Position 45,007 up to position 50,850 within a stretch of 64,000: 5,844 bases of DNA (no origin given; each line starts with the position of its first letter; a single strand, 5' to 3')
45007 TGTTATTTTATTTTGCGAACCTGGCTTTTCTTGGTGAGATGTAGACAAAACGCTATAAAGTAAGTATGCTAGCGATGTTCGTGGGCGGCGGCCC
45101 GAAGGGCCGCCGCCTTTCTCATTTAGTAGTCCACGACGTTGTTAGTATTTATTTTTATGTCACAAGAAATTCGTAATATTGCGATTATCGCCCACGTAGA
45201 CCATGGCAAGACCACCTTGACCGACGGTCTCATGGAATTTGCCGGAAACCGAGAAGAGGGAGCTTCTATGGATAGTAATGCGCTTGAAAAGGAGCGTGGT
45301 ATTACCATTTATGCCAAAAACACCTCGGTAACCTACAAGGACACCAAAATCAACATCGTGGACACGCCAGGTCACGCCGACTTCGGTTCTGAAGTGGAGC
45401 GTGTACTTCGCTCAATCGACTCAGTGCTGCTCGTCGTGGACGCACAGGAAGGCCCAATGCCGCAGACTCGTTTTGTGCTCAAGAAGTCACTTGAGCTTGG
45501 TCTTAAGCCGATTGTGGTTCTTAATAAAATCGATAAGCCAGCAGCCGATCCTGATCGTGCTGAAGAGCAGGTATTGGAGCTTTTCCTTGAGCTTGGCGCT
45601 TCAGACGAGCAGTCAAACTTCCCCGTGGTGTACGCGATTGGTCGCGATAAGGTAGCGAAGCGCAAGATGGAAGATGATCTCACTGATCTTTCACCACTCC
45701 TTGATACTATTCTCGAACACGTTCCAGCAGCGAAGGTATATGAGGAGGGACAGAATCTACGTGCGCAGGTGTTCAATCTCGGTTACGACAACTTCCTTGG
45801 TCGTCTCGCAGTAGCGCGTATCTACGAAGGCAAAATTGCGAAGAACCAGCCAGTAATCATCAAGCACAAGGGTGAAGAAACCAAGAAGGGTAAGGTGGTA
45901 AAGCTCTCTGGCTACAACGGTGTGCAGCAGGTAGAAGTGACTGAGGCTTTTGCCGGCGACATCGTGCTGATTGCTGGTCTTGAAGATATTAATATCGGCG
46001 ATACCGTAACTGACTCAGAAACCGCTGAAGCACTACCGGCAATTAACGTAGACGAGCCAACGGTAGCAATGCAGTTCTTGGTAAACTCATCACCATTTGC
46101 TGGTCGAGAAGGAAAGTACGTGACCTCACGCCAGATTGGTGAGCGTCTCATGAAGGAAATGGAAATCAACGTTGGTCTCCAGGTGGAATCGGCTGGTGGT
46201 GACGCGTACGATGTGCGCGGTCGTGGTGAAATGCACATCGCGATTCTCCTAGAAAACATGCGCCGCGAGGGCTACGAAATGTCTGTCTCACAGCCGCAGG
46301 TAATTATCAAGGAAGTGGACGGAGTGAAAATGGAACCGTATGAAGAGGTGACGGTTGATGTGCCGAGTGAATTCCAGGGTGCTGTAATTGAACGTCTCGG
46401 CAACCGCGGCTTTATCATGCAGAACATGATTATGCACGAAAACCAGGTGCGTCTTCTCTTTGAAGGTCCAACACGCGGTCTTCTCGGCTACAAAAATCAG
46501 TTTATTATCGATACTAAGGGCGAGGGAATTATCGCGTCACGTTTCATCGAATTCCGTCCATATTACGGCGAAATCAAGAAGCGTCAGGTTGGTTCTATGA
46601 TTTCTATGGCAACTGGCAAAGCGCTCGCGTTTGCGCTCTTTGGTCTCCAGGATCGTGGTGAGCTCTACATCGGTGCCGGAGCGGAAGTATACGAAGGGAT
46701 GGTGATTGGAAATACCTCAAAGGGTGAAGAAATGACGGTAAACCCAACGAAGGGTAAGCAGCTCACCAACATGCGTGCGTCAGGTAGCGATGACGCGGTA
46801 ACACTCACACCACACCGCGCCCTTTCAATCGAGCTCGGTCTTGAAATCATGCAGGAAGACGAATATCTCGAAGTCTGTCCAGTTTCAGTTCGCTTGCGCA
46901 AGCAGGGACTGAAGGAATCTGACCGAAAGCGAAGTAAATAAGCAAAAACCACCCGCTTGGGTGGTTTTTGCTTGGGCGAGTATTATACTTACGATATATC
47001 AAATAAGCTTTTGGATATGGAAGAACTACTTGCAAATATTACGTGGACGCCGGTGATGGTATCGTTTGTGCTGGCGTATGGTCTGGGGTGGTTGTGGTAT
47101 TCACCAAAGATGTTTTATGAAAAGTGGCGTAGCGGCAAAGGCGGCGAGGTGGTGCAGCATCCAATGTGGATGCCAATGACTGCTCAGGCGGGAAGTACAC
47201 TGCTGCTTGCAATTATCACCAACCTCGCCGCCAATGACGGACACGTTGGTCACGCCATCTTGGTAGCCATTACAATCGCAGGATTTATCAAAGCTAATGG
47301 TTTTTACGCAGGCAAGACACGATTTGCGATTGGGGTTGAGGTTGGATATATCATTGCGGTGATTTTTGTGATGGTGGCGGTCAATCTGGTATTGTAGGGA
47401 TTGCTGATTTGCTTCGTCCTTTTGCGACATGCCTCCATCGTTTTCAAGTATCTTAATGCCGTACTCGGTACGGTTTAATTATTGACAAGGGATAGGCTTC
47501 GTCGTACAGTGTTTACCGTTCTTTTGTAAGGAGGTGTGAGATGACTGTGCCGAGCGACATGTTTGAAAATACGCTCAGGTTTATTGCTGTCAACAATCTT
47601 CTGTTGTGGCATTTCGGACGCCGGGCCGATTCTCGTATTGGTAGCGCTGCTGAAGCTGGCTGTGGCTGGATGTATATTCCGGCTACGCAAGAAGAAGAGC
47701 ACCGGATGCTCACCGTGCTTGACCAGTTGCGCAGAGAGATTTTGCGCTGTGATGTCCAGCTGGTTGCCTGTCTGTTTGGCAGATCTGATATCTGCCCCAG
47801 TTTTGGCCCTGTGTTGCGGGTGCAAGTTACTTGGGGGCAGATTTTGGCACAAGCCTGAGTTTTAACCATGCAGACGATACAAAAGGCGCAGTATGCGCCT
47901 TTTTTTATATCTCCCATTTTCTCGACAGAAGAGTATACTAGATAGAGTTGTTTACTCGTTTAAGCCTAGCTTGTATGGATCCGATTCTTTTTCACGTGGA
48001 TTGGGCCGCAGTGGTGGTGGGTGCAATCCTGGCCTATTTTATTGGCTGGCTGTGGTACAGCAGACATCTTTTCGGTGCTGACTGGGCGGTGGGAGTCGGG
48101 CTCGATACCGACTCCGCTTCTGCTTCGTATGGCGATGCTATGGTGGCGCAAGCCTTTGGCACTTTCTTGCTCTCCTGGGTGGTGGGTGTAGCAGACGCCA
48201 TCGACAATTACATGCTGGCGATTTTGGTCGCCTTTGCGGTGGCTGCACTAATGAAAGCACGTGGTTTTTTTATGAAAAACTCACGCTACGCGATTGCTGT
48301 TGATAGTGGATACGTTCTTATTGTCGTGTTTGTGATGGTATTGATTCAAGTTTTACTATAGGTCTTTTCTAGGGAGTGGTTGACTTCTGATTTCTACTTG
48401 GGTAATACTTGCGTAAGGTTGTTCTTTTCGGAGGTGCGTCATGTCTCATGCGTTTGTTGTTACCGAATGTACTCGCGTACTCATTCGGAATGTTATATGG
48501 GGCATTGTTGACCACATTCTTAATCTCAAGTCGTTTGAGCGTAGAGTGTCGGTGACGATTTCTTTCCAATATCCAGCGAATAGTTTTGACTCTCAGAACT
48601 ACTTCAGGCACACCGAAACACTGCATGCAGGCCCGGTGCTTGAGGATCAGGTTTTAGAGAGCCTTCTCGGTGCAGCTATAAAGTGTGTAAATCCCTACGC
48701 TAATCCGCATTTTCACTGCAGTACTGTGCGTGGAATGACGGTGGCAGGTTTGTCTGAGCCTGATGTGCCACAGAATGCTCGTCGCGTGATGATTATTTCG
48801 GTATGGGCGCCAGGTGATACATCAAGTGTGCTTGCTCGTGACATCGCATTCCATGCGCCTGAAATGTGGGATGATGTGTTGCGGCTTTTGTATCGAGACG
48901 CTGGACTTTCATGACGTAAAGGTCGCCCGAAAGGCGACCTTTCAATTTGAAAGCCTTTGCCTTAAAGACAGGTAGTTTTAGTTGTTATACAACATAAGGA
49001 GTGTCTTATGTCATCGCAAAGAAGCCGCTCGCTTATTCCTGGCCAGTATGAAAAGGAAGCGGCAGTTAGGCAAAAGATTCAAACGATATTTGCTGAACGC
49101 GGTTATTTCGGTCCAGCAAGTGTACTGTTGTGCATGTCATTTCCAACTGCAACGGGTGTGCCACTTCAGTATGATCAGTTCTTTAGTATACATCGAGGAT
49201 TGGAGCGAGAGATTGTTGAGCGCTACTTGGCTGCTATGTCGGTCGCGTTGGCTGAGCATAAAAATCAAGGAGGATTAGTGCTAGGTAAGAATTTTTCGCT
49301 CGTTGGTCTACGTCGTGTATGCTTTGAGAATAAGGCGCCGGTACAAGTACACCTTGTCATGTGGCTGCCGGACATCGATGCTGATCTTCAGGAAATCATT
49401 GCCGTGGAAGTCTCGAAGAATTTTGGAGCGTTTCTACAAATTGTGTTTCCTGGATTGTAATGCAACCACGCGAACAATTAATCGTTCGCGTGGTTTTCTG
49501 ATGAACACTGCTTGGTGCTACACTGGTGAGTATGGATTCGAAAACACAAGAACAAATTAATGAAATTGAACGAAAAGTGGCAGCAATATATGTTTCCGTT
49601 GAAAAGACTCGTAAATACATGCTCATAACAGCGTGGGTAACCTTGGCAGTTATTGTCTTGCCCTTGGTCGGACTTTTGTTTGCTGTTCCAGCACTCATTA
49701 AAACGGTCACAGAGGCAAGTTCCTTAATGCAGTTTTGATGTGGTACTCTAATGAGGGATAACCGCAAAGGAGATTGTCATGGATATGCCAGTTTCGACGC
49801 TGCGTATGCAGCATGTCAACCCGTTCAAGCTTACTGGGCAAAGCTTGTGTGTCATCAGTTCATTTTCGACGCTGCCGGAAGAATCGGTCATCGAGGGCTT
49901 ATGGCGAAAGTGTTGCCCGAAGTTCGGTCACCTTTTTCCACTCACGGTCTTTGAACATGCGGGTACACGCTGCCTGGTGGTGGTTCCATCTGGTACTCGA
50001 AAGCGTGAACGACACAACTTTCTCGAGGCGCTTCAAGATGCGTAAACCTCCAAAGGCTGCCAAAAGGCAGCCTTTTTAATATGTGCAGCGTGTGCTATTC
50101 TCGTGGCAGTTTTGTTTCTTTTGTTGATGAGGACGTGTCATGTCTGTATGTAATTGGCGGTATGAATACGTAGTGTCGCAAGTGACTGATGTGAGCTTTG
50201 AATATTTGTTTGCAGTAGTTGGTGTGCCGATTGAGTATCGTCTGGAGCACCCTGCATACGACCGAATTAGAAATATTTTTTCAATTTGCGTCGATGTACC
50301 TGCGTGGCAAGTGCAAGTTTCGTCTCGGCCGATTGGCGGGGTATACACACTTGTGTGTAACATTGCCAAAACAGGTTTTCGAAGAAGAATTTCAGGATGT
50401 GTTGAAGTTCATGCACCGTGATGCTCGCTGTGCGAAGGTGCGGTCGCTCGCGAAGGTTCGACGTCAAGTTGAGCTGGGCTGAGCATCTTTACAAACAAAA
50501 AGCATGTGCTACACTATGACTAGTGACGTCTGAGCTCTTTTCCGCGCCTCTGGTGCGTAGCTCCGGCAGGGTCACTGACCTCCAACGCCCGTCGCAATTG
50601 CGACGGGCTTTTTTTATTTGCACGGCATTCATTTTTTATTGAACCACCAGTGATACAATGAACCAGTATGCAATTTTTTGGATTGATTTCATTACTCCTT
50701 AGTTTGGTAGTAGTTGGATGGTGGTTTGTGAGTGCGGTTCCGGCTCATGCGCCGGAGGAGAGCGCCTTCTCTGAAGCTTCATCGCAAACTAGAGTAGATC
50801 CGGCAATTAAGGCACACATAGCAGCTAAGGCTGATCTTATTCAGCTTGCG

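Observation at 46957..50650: Island of small unknown genes, each with its own SD and intrinsic terminator, bracketed by two DUF1761-like paralogs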

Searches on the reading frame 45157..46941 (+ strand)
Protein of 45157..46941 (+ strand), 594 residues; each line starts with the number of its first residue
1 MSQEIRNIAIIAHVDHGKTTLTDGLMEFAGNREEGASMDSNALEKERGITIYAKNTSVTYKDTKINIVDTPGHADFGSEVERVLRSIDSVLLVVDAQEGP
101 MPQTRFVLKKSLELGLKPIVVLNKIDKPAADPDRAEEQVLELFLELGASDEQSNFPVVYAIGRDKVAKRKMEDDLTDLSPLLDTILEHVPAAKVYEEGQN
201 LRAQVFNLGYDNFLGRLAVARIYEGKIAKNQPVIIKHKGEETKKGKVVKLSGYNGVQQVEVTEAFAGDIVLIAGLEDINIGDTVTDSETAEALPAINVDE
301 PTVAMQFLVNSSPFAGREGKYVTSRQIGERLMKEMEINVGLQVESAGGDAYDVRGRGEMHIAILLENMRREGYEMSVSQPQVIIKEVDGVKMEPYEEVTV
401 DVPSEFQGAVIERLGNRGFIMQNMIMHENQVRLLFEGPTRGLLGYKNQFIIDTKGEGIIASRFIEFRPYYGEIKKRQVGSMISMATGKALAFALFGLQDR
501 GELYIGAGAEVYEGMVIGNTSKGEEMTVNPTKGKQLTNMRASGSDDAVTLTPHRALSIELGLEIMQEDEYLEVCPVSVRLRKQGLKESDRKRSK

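Call 12: find_related_loci(query=window:45157-46941:+, collection=genome_contigs, flank=10000)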
Query window:45157-46941:+ (594 aa) in genome_contigs; peptide patterns used: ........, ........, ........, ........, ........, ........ (x = any residue, [..] = any of these).
600 stretches matched a pattern (row limit reached: there are more); 593 encode a relative of the query (tblastn E <= 1e-3); the best 80 are kept; 80 distinct loci.
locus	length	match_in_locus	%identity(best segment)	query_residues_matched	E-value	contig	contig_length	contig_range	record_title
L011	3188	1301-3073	85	1-592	0e+0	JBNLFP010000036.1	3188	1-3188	MAG: Minisyncoccia bacterium isolate C1.bin.4.orig k141_1016292, whole genome shotgun sequence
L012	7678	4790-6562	82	1-592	0e+0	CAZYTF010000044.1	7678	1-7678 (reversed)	MAG TPA_asm: uncultured Candidatus Saccharibacteria bacterium isolate binchicken_co47_12 genome assembly, contig: NODE_7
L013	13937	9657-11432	81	1-594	0e+0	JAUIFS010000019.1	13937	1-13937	MAG: bacterium isolate Co_bin.11 NODE_24369_length_13937_cov_0.943664, whole genome shotgun sequence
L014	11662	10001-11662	77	1-554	0e+0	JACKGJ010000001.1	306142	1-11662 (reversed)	MAG: Candidatus Nomurabacteria bacterium isolate HK-STAS-PATE-31 HK-STAS-PATE-31_1, whole genome shotgun sequence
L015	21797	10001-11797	71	4-594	0e+0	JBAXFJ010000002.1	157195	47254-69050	MAG: bacterium isolate ELA268 MAG268_2, whole genome shotgun sequence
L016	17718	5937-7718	70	2-594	0e+0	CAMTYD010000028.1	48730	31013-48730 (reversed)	MAG: uncultured Parcubacteria group bacterium isolate G02_MAG_00011 genome assembly, contig: G02_MAG_00011_000000000016,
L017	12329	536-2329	71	4-594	0e+0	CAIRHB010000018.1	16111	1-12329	Candidatus Adlerbacteria bacterium isolate I3b_bin-425 genome assembly, contig: bin-425:18/44, whole genome shotgun sequ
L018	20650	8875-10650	71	2-594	0e+0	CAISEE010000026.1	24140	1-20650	Candidatus Adlerbacteria bacterium isolate C24_bin-2304 genome assembly, contig: bin-2304:26/56, whole genome shotgun se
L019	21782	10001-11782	70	2-594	0e+0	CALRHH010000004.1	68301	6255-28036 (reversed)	MAG: Candidatus Nomurabacteria bacterium isolate Ike-100m-40 genome assembly, contig: Ike-100-c136, whole genome shotgun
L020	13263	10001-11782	72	4-594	0e+0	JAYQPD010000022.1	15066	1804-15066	MAG: bacterium isolate SD3113_S43.metabat_sens.025 NODE_1058_length_15066_cov_5.61478, whole genome shotgun sequence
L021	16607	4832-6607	69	4-594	0e+0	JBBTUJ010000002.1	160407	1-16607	MAG: Patescibacteria group bacterium isolate H41-bin157_1 H41_bin157_1_000000000002, whole genome shotgun sequence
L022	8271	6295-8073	67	2-592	0e+0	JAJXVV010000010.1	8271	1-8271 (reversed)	MAG: bacterium isolate BP5.bin44 NODE_16020_length_8271_cov_7.258718, whole genome shotgun sequence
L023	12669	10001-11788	68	4-594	0e+0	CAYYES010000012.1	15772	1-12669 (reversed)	MAG TPA_asm: uncultured Candidatus Saccharibacteria bacterium isolate SRP135725_co1_1 genome assembly, contig: NODE_4894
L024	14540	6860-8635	68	4-594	0e+0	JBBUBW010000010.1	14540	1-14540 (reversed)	MAG: Patescibacteria group bacterium isolate H43-bin006_1 H43_bin006_1_000000000010, whole genome shotgun sequence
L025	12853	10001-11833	67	2-594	0e+0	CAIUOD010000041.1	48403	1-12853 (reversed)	Candidatus Adlerbacteria bacterium isolate MJ-time_bin-4889 genome assembly, contig: bin-4889:41/41, whole genome shotgu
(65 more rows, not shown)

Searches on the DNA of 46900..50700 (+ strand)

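Call 56: search_rna_families(source=window, start=46900, end=50700, threshold=evalue, max_evalue=1)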
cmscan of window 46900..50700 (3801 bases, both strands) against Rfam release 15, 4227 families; matches with E-value up to 1: 6.
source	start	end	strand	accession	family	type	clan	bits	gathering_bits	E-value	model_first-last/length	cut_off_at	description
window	47837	47905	+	RF02057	STnc40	Gene; sRNA;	-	27.6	45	0.078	1-70/70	no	Salmonella enterica sRNA STnc40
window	46940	47007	-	RF00106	RNAI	Gene; antisense;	-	24.2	47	0.18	1-102/102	no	RNAI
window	46914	46973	+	RF00106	RNAI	Gene; antisense;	-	22.7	47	0.41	1-102/102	no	RNAI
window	50541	50617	+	RF02837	anti-hemB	Gene; sRNA;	-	21.4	49.5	0.082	1-81/81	no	Burkholderia RNA 7 (anti-hemB)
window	50556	50623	+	RF00519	suhB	Gene; sRNA;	CL00108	19.4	41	0.99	1-77/77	no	Makes More Granules Regulator RNA (mmgR)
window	47841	47905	+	RF01394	isrK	Gene; sRNA;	-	18.5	50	0.76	1-77/77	no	isrK Hfq binding RNA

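Call 70: build_rna_model(alignment_id=A7)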
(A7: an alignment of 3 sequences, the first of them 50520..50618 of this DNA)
Model R1 built from alignment A7 (3 sequences, 112 columns); structure: RNAalifold consensus.
model positions 97; base pairs 30; branch points 1; effective number of sequences 1.13; information 0.591 bits per position. Calibrated on 0.2 Mb of random sequence (short: E-values are rough).
structure used (alignment columns):
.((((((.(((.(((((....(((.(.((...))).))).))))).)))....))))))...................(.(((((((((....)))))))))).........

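Call 71: search_with_rna_model(model_id=R1, sources=[window, L011, L012, L013, L014, L015, L016, L017, L018, L019, L020, L021, L022, L023, L024, L025, L026, L027, L028, L029, L030, L031, L032, L033, L034, L035, L036, L037, L038, L039, L040, L041, L042, L043, L044, L045, L046, L047, L048, L049, L050, L091, L092, L003, L005], max_evalue=1)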
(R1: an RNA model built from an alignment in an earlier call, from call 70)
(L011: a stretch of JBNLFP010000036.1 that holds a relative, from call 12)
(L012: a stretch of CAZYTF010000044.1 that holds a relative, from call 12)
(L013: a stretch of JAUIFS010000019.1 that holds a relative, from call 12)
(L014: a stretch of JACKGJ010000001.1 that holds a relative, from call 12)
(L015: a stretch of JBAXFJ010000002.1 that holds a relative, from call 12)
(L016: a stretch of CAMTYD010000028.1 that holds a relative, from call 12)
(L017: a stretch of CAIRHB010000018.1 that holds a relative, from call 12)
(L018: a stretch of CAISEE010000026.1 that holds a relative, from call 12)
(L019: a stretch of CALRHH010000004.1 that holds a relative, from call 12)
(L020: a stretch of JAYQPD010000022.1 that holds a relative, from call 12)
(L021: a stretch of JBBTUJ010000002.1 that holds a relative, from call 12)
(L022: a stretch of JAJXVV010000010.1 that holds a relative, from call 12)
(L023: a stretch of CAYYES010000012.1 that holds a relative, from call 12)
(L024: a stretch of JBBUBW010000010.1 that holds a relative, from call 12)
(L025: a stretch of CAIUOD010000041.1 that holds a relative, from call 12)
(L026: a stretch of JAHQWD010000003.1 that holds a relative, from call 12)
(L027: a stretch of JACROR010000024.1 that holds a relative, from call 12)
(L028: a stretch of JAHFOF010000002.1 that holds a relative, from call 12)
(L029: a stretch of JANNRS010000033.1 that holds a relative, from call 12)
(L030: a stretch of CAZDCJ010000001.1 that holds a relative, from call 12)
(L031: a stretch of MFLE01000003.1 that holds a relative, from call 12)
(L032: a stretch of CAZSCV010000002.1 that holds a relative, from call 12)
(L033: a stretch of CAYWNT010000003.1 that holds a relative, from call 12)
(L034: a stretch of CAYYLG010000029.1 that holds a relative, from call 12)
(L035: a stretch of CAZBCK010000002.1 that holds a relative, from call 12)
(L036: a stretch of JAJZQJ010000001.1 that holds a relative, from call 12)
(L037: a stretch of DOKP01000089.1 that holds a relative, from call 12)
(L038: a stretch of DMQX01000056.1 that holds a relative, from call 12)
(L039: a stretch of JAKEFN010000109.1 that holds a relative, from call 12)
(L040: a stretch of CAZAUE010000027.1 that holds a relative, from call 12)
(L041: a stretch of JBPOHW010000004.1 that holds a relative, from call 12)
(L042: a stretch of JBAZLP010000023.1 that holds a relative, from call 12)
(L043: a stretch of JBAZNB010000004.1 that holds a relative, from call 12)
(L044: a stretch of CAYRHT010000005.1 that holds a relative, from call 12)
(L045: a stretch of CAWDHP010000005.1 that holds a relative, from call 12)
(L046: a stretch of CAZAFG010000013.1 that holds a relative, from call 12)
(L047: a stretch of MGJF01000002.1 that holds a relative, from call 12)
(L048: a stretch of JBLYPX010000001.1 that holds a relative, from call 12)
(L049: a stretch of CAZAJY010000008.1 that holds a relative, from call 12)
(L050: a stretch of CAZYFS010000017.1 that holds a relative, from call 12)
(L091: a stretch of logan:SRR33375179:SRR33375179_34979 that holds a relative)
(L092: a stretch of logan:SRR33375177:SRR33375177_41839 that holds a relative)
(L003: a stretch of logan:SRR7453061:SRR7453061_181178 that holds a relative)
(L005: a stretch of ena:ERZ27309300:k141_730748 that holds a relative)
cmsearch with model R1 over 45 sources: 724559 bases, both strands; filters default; matches with E-value up to 1: 10.
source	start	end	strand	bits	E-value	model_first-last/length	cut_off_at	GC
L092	4316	4412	+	110.3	4.8e-24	1-97/97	no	0.52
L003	2648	2745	+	98.2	4.4e-21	1-97/97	no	0.57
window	50520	50617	+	97.4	7.1e-21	1-97/97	no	0.58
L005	5303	5400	+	97.4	7.1e-21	1-97/97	no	0.58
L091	7730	7838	+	79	2.3e-16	1-97/97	no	0.51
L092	4381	4404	-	25.1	0.0042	66-89/97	no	0.67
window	50587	50608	-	23.3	0.012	67-88/97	no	0.73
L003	2715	2736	-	23.3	0.012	67-88/97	no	0.73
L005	5370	5391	-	23.3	0.012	67-88/97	no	0.73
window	34533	34585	+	16.2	0.65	1-97/97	no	0.49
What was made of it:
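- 50520..50617 (+): Candidate ~98-nt small RNA: 5' stem-loop, single-stranded CCUCC linker (50579-50583) and intrinsic terminator (50587-50608). The covariance model finds it only in these lineages (call 71).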

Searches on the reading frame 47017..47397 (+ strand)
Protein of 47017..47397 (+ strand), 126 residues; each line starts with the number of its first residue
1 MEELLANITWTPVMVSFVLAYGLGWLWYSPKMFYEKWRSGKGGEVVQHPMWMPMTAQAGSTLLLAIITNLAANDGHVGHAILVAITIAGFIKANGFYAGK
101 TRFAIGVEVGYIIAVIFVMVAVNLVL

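Call 5: search_protein_families(library=pfam, proteins=[window:47017-47397:+], max_evalue=1)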
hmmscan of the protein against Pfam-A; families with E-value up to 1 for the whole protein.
window:47017-47397:+ (126 aa): 1 family
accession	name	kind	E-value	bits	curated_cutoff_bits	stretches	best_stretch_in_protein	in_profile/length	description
PF08570.15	DUF1761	-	8.6e-07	29.7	31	1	12-122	2-121/123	Protein of unknown function (DUF1761)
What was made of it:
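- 47017..47397 (+): o1: DUF1761 membrane protein, paralog A (126 aa, GWLWYS motif). No SD. PF08570 E 8.6e-7, 29.7 bits, profile positions 2-121 of 123 (call 5).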

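Call 34: search_protein_families(library=padloc, proteins=[window:47017-47397:+], max_evalue=1)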
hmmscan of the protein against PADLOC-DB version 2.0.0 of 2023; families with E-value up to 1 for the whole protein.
window:47017-47397:+ (126 aa): 0 families

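Call 35: search_protein_families(library=phrogs, proteins=[window:47017-47397:+], max_evalue=1)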
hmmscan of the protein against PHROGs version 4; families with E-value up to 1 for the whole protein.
window:47017-47397:+ (126 aa): 2 families
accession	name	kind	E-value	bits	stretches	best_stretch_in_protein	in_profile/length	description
phrog_33123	-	unknown function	0.024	15.8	1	62-92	4-33/33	-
phrog_24102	-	unknown function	0.071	14.3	1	52-115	3-66/83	-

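Call 36: search_protein_families(library=ncbifam, proteins=[window:47017-47397:+], max_evalue=1)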
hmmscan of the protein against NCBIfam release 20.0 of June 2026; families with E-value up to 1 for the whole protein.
window:47017-47397:+ (126 aa): 0 families
